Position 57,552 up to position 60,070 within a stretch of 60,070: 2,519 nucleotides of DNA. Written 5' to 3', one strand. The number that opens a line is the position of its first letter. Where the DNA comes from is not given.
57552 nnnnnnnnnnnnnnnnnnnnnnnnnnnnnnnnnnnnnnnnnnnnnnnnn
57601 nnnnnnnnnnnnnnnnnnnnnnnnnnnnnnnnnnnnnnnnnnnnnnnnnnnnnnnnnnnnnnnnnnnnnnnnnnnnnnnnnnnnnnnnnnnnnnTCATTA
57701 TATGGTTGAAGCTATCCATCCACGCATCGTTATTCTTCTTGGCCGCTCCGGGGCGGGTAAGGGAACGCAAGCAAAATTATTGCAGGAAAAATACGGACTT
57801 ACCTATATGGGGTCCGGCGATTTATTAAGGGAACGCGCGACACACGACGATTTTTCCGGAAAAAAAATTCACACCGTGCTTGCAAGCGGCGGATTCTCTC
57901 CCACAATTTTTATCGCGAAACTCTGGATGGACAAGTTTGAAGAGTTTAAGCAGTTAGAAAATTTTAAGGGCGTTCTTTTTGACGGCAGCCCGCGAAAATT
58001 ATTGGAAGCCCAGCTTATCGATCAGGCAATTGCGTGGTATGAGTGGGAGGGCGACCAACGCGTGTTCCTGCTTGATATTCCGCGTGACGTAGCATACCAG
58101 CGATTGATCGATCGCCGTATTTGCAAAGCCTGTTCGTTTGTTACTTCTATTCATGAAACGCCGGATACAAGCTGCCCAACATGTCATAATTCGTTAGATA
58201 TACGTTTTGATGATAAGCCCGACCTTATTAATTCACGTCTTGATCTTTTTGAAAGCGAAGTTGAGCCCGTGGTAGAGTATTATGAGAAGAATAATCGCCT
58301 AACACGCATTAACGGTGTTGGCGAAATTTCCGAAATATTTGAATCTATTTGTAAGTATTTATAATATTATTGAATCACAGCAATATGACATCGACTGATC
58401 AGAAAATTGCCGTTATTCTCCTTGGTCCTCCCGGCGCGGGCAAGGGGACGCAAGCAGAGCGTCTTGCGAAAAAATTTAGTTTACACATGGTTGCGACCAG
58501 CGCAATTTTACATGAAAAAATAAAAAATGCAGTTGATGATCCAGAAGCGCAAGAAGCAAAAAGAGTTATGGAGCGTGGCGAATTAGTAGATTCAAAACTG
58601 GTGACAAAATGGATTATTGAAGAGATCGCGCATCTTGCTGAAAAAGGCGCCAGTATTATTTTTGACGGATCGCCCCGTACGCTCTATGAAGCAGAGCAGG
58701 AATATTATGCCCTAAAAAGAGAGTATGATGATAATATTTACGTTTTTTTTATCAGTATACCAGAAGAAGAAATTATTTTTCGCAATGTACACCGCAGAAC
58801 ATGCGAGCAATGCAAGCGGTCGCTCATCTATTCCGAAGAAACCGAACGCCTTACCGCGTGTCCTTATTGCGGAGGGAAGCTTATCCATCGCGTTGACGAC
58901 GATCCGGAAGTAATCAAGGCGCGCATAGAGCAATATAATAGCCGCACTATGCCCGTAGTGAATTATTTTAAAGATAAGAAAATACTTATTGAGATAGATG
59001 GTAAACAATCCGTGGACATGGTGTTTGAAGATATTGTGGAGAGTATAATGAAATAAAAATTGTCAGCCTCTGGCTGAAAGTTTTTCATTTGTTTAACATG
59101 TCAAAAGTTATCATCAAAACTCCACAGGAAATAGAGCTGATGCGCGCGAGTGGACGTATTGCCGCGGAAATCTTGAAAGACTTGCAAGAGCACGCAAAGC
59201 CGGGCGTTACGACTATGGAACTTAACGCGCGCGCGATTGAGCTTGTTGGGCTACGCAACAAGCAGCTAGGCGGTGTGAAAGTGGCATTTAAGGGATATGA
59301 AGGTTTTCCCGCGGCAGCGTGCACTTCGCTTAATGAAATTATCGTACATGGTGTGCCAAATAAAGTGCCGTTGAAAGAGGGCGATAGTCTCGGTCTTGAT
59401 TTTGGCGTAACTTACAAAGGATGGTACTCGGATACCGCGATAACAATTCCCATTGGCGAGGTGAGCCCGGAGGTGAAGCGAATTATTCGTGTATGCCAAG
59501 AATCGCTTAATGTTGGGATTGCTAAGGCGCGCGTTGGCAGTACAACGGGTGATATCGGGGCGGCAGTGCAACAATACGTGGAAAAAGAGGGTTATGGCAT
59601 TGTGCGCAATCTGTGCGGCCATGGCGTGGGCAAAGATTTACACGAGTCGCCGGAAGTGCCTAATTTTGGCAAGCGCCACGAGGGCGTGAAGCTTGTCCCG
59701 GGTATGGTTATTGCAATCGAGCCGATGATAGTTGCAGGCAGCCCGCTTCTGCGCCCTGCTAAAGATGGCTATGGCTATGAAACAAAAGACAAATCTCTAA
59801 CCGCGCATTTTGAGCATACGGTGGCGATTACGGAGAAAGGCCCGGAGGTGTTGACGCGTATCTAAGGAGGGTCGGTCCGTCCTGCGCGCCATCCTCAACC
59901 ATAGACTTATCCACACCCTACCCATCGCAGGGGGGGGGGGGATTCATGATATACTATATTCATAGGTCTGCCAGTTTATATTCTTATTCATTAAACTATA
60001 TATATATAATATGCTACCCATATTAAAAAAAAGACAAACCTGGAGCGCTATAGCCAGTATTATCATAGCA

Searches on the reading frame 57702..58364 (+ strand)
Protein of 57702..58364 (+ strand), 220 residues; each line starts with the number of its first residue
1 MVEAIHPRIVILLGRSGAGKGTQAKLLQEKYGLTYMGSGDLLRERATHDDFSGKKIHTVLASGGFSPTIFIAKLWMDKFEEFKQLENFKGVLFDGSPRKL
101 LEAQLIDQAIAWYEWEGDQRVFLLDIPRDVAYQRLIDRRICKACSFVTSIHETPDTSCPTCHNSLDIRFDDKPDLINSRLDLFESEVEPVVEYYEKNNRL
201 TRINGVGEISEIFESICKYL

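Call 62: find_encoding_contigs(protein=window:57702-58364:+, flank=3000, max_places=10)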
Protein window:57702-58364:+ (220 aa): 5 contigs read that carry it; 5 places shown.
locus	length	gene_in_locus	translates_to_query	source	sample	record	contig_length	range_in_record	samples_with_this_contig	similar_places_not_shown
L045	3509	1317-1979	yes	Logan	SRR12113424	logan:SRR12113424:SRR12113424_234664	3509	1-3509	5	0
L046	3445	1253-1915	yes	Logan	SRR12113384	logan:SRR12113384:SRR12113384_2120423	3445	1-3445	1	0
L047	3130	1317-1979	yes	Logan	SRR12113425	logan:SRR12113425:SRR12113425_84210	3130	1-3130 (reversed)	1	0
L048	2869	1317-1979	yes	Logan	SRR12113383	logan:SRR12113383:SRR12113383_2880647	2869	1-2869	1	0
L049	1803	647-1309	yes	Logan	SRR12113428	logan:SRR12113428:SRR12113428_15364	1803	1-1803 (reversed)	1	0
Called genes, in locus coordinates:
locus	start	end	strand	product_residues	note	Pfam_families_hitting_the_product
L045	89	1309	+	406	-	PF01053:Cys_Met_Meta_PP, PF00155:Aminotran_1_2 (weak), PF01041:DegT_DnrJ_EryC1 (weak)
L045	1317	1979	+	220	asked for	PF00406:ADK, PF13207:AAA_17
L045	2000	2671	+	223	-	PF06414:Zeta_toxin (weak), PF00406:ADK, PF13207:AAA_17, PF13238:AAA_18 (weak), PF13671:AAA_33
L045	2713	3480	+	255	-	PF00557:Peptidase_M24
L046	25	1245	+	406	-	PF01053:Cys_Met_Meta_PP, PF00155:Aminotran_1_2 (weak), PF01041:DegT_DnrJ_EryC1 (weak)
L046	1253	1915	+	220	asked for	PF00406:ADK, PF13207:AAA_17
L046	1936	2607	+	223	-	PF06414:Zeta_toxin (weak), PF00406:ADK, PF13207:AAA_17, PF13238:AAA_18 (weak), PF13671:AAA_33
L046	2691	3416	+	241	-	PF00557:Peptidase_M24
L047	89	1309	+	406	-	PF01053:Cys_Met_Meta_PP, PF00155:Aminotran_1_2 (weak), PF01041:DegT_DnrJ_EryC1 (weak)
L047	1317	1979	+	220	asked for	PF00406:ADK, PF13207:AAA_17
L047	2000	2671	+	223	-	PF06414:Zeta_toxin (weak), PF00406:ADK, PF13207:AAA_17, PF13238:AAA_18 (weak), PF13671:AAA_33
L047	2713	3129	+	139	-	?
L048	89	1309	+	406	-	PF01053:Cys_Met_Meta_PP, PF00155:Aminotran_1_2 (weak), PF01041:DegT_DnrJ_EryC1 (weak)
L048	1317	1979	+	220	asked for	PF00406:ADK, PF13207:AAA_17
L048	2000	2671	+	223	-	PF06414:Zeta_toxin (weak), PF00406:ADK, PF13207:AAA_17, PF13238:AAA_18 (weak), PF13671:AAA_33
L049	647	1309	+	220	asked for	PF00406:ADK, PF13207:AAA_17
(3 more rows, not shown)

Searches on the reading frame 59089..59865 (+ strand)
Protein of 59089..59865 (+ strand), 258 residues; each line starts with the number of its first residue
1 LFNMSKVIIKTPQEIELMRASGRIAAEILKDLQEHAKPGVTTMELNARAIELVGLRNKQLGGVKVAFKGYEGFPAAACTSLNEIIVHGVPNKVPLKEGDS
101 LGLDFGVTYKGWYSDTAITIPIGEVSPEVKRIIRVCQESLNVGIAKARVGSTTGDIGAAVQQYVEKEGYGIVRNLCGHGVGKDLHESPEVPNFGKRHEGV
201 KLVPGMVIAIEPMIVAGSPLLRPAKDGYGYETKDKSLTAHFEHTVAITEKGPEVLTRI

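Call 15: find_encoding_contigs(protein=window:59089-59865:+, flank=4000, max_places=10)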
Protein window:59089-59865:+ (258 aa): no gene with exactly this product is on record in the collection.

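Call 32: find_encoding_contigs(protein=window:59098-59865:+, flank=3000, max_places=10)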
Protein window:59098-59865:+ (255 aa): no gene with exactly this product is on record in the collection.

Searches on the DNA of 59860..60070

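Call 78: search_rna_families(source=window, start=59860, end=60070, threshold=evalue, max_evalue=1)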
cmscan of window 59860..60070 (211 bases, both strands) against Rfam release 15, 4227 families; matches with E-value up to 1: 0.
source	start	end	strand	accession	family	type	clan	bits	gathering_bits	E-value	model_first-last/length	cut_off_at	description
